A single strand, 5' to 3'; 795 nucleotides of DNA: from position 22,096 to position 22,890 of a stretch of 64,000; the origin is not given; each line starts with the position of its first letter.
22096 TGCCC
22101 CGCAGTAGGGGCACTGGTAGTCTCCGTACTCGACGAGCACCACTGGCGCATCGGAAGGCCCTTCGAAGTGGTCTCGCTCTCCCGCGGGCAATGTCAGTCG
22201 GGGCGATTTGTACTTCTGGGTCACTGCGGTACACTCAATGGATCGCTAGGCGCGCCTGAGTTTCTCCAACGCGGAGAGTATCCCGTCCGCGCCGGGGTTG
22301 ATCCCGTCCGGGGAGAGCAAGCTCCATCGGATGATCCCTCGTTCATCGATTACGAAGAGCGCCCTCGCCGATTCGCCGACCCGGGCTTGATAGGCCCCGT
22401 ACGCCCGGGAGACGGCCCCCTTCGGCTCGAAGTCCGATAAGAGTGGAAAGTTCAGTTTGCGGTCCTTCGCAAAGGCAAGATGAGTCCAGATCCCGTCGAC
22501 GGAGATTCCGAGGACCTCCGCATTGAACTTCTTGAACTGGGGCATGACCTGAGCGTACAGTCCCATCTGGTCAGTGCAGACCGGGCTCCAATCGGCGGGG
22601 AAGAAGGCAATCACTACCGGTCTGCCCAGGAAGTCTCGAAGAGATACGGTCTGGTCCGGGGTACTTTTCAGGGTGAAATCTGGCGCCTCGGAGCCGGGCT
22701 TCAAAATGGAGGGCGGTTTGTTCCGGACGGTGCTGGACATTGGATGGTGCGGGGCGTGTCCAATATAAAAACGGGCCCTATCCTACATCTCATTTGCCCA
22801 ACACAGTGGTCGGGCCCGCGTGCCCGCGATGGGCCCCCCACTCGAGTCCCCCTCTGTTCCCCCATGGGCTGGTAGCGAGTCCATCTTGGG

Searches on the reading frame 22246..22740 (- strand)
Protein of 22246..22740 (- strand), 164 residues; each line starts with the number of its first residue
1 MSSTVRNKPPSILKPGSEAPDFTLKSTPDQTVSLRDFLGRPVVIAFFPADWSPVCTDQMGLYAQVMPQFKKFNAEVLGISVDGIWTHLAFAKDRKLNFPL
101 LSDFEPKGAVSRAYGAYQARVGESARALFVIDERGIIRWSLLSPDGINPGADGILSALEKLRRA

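Call 15: search_protein_families(library=pfam, proteins=[window:22246-22740:-], max_evalue=0.01)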
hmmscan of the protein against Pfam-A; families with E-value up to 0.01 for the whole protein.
window:22246-22740:- (164 aa): 3 families
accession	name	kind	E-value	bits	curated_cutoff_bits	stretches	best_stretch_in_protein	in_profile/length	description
PF00578.27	AhpC-TSA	-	5.5e-39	133.4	26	1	15-139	1-123/124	AhpC/TSA family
PF08534.16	Redoxin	-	8e-23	81.3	26.6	1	14-145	1-136/148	Redoxin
PF02630.20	SCO1-SenC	-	0.002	18.5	22.8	1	20-82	2-66/134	SCO1/SenC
